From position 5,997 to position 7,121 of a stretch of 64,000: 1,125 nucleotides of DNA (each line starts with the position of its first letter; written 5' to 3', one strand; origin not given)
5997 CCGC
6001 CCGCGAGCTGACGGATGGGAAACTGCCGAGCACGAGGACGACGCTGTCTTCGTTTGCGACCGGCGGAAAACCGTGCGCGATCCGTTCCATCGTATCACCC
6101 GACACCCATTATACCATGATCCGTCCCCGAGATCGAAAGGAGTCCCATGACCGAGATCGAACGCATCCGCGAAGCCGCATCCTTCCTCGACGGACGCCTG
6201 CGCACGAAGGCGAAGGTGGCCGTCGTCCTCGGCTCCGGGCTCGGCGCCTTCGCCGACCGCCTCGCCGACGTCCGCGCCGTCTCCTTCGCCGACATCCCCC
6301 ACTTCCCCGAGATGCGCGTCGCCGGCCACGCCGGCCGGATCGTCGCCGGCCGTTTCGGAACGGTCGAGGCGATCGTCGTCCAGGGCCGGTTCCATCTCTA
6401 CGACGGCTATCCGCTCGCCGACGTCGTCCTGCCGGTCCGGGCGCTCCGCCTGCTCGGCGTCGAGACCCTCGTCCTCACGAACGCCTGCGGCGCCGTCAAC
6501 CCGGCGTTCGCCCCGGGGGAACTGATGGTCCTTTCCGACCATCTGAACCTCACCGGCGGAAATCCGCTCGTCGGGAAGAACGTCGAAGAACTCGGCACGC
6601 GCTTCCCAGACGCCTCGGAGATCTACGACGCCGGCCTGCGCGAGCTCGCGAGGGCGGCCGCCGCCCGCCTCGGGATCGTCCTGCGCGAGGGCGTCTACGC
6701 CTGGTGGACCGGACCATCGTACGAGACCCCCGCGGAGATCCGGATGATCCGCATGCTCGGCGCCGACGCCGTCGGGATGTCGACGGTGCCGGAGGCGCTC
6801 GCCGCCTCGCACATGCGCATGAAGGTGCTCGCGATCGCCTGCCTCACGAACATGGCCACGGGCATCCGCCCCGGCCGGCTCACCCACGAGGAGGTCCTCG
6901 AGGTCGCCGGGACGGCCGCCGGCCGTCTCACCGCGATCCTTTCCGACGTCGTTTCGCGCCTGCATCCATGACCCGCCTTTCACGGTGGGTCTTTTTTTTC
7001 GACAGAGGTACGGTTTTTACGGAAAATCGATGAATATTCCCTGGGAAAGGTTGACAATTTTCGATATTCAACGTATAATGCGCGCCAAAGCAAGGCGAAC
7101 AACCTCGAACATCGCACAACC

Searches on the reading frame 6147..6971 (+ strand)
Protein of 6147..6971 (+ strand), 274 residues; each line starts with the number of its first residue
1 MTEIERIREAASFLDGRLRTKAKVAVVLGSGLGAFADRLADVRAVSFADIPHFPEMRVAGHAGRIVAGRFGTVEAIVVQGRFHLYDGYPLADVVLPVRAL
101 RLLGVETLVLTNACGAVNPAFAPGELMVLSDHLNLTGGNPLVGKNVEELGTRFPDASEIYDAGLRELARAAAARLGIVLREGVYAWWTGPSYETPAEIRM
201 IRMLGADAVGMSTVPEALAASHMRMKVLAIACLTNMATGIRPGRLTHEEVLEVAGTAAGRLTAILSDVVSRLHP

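Call 3: search_protein_families(library=pfam, proteins=[window:6147-6971:+], max_evalue=0.1)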
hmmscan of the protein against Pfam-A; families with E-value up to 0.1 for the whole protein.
window:6147-6971:+ (274 aa): 1 family
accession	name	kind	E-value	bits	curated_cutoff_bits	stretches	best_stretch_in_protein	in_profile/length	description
PF01048.26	PNP_UDP_1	-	5.9e-58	196.5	25.1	1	23-269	1-232/233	Phosphorylase superfamily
